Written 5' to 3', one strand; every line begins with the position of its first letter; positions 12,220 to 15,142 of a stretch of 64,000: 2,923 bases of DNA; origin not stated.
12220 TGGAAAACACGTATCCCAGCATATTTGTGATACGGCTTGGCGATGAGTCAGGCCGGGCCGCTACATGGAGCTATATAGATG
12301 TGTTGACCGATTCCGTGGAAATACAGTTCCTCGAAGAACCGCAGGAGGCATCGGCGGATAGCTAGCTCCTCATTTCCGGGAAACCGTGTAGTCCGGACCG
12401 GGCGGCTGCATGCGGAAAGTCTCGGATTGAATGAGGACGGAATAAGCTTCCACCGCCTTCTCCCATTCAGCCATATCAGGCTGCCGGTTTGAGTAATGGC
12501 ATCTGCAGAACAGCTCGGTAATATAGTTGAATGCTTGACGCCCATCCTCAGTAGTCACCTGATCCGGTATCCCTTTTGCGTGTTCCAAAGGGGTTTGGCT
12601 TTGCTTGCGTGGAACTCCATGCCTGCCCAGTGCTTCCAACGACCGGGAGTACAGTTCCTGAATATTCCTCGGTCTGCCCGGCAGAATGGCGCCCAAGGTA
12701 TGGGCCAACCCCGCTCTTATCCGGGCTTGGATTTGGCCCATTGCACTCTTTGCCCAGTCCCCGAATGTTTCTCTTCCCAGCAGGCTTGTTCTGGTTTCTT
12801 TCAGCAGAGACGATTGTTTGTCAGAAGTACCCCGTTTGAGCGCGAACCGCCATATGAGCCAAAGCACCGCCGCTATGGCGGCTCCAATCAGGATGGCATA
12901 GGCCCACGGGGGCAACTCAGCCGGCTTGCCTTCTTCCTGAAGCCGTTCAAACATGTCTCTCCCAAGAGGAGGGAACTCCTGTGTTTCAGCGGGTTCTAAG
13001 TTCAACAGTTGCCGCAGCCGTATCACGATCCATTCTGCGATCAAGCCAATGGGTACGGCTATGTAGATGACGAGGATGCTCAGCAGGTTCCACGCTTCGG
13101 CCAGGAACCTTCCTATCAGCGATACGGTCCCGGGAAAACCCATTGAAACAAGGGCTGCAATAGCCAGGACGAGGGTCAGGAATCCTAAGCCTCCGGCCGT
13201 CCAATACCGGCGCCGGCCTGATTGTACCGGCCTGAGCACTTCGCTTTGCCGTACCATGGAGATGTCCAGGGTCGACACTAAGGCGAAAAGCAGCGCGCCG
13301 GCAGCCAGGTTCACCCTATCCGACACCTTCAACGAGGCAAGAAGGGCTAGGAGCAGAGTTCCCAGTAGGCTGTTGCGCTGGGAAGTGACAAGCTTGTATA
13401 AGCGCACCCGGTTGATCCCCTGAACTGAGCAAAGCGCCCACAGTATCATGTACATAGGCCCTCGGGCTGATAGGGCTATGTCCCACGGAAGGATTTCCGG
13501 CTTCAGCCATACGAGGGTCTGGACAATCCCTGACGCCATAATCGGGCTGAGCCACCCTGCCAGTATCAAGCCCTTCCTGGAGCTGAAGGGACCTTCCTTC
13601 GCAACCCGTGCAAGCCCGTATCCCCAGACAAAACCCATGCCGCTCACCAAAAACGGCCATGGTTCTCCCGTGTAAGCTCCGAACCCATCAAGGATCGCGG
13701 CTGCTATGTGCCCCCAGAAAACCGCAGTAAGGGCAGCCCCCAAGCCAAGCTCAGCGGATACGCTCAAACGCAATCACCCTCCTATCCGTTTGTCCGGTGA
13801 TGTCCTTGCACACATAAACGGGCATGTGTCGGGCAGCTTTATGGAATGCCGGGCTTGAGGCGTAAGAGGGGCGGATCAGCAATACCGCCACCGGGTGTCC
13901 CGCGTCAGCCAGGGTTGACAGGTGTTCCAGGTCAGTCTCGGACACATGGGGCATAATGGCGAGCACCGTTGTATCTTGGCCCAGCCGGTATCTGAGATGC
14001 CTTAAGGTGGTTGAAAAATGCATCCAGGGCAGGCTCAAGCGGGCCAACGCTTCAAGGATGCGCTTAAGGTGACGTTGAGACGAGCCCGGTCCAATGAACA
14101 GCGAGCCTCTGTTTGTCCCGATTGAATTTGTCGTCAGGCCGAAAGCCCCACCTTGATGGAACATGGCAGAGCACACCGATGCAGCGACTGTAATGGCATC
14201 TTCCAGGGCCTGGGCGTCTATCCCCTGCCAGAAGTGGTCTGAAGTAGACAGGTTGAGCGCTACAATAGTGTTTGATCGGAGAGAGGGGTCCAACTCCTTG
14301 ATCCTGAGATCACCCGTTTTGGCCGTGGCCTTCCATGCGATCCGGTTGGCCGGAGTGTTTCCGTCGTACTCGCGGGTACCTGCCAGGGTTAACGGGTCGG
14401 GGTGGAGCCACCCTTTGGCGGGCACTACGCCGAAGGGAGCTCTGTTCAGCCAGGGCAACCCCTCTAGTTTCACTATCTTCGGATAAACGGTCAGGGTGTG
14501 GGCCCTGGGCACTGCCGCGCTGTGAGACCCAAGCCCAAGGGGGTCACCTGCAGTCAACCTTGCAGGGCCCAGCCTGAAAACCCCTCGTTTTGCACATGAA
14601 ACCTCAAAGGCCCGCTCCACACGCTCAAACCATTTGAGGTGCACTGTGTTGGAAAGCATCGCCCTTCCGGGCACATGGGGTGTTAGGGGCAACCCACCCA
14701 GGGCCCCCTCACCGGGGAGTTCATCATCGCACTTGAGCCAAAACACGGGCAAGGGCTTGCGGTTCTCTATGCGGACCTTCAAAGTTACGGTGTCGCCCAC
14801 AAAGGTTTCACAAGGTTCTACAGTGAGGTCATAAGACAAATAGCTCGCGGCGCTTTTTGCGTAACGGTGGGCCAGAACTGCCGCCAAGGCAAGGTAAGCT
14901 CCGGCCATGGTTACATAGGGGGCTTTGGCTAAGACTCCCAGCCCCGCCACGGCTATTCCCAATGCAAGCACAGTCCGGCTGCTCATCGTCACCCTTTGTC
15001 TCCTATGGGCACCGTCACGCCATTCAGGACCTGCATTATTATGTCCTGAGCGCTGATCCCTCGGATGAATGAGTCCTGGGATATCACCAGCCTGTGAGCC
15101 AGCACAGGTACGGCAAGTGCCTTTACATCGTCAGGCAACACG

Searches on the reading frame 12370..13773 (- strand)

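Call 19: search_protein_families(library=pfam, proteins=[window:12370-13773:-], max_evalue=0.00001)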
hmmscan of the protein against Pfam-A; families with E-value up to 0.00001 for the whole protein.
window:12370-13773:- (467 aa): 1 family
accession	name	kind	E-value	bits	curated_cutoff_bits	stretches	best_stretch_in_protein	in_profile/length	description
PF13559.11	DUF4129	-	1.6e-11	44.6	24.8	1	374-444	1-68/69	Domain of unknown function (DUF4129)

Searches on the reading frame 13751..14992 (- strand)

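Call 19: search_protein_families(library=pfam, proteins=[window:13751-14992:-], max_evalue=0.00001)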
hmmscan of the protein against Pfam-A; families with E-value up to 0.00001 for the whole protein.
window:13751-14992:- (413 aa): 1 family
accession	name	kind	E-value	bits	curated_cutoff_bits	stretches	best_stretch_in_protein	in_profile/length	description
PF01882.25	DUF58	-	3.5e-09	36.6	23.4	1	207-357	3-152/216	Protein of unknown function DUF58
